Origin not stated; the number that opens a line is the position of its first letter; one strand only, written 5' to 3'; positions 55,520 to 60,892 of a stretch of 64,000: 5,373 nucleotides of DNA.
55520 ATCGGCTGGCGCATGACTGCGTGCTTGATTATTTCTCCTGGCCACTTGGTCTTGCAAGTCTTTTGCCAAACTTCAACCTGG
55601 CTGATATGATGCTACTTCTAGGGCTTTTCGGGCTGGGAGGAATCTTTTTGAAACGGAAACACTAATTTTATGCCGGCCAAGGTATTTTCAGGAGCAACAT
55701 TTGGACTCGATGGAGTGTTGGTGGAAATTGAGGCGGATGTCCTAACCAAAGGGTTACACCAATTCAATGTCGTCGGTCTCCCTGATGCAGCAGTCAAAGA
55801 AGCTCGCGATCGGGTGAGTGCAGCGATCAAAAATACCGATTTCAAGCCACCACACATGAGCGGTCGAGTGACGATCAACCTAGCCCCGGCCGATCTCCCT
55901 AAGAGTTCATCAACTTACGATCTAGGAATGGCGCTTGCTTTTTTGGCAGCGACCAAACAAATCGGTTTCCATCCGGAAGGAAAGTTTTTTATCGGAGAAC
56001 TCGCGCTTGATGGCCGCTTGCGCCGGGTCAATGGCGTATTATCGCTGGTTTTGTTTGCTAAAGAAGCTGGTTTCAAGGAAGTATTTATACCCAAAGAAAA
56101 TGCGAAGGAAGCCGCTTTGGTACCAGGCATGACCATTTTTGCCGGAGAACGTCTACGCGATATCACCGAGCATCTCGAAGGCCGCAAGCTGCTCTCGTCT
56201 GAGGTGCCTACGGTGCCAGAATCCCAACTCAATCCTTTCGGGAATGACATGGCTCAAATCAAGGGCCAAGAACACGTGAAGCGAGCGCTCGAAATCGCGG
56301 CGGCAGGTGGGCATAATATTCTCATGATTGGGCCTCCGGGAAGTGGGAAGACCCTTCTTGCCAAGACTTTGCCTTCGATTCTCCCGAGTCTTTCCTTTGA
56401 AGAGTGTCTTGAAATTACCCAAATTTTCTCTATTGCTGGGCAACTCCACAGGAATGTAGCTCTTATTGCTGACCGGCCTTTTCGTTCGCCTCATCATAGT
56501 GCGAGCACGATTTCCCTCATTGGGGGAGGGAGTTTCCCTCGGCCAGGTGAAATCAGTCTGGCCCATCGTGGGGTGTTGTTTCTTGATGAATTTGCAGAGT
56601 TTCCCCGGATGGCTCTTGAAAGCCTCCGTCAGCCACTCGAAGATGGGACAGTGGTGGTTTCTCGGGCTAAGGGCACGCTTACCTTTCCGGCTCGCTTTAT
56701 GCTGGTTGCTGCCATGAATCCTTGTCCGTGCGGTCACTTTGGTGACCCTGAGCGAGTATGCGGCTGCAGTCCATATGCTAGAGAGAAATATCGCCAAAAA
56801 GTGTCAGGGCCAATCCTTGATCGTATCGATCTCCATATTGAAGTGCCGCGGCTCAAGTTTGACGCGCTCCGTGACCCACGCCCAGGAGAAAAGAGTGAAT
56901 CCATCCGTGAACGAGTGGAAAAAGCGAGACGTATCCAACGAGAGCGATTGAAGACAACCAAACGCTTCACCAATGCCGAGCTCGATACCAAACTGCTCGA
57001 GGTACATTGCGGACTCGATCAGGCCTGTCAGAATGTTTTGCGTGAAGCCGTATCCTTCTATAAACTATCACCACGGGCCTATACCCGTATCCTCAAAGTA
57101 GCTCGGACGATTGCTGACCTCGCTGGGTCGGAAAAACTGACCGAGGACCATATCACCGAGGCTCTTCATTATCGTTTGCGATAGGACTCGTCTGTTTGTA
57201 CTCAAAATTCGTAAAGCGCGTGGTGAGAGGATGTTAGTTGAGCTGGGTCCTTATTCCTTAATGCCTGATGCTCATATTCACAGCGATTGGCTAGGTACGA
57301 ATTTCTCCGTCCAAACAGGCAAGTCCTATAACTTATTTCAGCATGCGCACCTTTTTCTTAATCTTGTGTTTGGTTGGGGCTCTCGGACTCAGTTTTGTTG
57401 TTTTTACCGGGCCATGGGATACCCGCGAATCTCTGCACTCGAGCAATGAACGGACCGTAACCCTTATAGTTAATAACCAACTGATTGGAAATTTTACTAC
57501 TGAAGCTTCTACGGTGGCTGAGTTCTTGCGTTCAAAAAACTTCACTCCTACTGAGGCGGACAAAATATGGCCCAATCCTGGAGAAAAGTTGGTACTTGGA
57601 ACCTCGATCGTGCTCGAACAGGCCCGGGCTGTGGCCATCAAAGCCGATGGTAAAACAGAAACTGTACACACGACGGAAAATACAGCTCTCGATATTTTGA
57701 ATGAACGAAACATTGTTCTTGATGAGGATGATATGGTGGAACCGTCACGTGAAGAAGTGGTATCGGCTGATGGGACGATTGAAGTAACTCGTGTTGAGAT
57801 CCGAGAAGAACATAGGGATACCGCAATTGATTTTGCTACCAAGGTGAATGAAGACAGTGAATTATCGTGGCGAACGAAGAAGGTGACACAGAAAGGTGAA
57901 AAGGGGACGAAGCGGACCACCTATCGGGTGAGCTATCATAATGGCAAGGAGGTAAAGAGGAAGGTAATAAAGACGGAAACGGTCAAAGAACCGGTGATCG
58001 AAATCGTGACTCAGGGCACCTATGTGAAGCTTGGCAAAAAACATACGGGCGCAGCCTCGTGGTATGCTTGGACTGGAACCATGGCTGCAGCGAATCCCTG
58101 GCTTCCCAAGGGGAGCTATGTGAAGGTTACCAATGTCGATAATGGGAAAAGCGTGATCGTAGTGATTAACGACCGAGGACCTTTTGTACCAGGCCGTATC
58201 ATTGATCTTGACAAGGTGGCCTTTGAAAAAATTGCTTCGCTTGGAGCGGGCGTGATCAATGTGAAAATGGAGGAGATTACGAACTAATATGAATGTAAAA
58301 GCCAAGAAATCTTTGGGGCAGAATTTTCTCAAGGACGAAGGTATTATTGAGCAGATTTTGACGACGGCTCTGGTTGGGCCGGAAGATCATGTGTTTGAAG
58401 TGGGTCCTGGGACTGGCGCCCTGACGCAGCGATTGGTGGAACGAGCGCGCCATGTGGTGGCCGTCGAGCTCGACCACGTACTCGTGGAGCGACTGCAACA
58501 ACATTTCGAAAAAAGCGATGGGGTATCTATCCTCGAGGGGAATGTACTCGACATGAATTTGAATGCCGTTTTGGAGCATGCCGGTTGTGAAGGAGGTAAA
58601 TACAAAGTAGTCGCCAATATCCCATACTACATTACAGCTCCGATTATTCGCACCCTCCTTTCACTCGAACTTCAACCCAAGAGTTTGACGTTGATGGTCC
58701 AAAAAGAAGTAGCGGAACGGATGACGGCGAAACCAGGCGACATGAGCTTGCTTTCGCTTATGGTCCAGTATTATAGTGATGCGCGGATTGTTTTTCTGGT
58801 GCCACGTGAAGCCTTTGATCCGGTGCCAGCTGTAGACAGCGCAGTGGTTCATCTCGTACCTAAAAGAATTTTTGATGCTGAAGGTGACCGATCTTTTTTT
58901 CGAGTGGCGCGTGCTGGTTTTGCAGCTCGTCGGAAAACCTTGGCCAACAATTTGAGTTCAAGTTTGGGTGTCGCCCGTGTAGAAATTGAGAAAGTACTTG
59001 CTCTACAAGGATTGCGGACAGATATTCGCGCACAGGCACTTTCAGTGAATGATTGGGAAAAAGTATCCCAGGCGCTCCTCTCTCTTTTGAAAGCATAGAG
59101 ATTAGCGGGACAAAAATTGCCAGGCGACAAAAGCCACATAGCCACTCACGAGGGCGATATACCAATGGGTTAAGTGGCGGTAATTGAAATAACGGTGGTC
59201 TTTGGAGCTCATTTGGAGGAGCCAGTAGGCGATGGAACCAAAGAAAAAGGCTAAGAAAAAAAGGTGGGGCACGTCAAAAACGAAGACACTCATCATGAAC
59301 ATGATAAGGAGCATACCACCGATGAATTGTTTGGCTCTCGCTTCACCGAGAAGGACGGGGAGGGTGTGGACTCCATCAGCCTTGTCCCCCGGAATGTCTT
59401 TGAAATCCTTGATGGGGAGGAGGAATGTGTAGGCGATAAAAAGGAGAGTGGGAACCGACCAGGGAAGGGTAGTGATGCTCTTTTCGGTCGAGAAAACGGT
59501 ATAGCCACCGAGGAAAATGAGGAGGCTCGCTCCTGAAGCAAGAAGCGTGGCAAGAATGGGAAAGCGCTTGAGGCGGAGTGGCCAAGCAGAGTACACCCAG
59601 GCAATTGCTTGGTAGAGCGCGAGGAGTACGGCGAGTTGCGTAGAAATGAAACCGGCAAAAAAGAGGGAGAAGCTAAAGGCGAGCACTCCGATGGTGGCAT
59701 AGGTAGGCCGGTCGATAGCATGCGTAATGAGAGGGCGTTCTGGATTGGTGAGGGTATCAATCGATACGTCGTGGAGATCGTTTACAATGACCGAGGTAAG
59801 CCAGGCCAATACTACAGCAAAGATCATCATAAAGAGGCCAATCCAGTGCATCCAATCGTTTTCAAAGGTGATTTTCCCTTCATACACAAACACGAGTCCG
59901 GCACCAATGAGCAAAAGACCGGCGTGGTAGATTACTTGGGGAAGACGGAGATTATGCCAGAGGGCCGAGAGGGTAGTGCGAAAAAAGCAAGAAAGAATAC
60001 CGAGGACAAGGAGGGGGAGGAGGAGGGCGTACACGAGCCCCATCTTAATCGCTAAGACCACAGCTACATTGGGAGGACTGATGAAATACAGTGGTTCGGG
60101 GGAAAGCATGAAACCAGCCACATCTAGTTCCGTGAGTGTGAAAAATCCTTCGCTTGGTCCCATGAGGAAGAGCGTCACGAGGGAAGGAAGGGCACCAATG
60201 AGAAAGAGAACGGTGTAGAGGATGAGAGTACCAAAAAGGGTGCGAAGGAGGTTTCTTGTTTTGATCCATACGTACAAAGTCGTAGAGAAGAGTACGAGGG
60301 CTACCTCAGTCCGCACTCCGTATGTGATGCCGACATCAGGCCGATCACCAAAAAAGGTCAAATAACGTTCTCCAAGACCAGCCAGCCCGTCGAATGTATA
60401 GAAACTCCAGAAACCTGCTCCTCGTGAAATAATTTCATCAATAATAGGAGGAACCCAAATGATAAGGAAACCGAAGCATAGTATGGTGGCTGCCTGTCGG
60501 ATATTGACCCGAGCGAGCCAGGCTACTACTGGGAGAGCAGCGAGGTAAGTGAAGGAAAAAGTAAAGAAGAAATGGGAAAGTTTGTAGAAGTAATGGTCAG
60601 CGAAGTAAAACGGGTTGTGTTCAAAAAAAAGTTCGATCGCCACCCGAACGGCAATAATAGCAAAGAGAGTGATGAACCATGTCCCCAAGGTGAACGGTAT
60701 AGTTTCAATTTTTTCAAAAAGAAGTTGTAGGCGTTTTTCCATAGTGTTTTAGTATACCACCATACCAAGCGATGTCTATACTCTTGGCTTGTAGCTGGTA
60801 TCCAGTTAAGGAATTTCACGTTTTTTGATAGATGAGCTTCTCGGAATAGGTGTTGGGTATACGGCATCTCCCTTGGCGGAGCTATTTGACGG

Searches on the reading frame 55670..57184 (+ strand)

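Call 11: search_protein_families(library=pfam, proteins=[window:55670-57184:+])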
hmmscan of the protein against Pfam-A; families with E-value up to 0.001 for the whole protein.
window:55670-57184:+ (504 aa): 10 families
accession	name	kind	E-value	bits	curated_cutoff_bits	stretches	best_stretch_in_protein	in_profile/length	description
PF01078.27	Mg_chelatase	-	1.3e-94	315.8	20.3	1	193-398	1-205/207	Magnesium chelatase, subunit ChlI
PF13541.12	ChlI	-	4.8e-39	133.4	27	1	21-144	2-121/121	Subunit ChlI of Mg-chelatase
PF13335.12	Mg_chelatase_C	-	4.7e-31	107.7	26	1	406-502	1-94/94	Magnesium chelatase, subunit ChlI C-terminal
PF07728.20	AAA_5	-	5.6e-09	36.6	22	1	216-353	1-125/139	AAA domain (dynein-related subfamily)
PF00493.29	MCM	-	1.7e-08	34.3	23.3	1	292-359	114-180/224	MCM P-loop domain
PF05362.19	Lon_C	-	4.3e-07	30.1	21.1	1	28-153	52-181/205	Lon protease (S16) C-terminal proteolytic domain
PF00158.32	Sigma54_activat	-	6.1e-06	26.5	20.2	0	290-349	84-141/168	Sigma-54 interaction domain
PF13191.12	AAA_16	-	0.00019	22.4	32.6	1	201-262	10-85/167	AAA ATPase domain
PF05496.18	RuvB_N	-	0.00025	21.3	27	0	194-234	6-53/159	Holliday junction DNA helicase RuvB P-loop domain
PF20030.5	bpMoxR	-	0.00093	18.8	27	0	198-245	15-62/205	MoxR domain in the MoxR-vWA-beta-propeller ternary systems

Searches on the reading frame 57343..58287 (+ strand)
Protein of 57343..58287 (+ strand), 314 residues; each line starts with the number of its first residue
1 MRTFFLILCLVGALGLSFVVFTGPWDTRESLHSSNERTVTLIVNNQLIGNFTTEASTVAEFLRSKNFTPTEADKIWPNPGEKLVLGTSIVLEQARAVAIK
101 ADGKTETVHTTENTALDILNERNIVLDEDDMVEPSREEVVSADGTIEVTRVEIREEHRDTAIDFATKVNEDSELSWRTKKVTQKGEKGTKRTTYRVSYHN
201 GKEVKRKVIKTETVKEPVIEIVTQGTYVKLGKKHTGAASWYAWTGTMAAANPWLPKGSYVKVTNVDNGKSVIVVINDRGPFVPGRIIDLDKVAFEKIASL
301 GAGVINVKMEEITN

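Call 11: search_protein_families(library=pfam, proteins=[window:57343-58287:+])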
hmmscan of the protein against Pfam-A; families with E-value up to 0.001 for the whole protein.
window:57343-58287:+ (314 aa): 3 families
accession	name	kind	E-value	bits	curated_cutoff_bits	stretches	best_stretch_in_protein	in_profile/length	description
PF07501.17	G5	-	1.2e-19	70.7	23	1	155-226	3-74/75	G5 domain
PF03990.20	DUF348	-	1e-17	64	24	2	97-136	1-40/41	G5-linked-Ubiquitin-like domain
PF03330.24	DPBB_1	-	5.5e-17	62.2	28.8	1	246-308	23-82/83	Lytic transglycolase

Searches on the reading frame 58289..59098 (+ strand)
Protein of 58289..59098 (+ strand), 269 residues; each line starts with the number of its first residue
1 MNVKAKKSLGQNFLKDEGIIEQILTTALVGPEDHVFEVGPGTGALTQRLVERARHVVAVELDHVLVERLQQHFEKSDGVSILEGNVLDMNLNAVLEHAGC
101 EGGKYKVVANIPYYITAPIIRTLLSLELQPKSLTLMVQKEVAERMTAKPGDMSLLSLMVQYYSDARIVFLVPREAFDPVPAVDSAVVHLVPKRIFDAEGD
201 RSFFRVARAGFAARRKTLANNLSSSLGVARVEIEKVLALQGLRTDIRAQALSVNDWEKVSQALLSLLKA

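Call 11: search_protein_families(library=pfam, proteins=[window:58289-59098:+])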
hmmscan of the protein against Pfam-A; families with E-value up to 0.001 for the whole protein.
window:58289-59098:+ (269 aa): 4 families
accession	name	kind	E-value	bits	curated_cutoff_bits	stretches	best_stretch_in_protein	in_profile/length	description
PF00398.26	RrnaAD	-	1.5e-60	205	24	1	4-258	3-256/263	Ribosomal RNA adenine dimethylase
PF13649.12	Methyltransf_25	-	6.9e-06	27.1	27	1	35-91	1-60/97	Methyltransferase domain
PF08241.18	Methyltransf_11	-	7.5e-05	23.7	21.2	1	37-91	2-56/95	Methyltransferase domain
PF01728.25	FtsJ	-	0.00069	20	24.1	1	28-97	18-86/181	FtsJ-like methyltransferase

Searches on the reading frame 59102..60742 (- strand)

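Call 11: search_protein_families(library=pfam, proteins=[window:59102-60742:-])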
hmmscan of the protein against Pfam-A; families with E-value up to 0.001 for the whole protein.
window:59102-60742:- (546 aa): 1 family
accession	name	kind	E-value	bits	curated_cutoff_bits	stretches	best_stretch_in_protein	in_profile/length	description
PF01040.23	UbiA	-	2.1e-26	93.2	34.2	1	296-510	15-227/250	UbiA prenyltransferase family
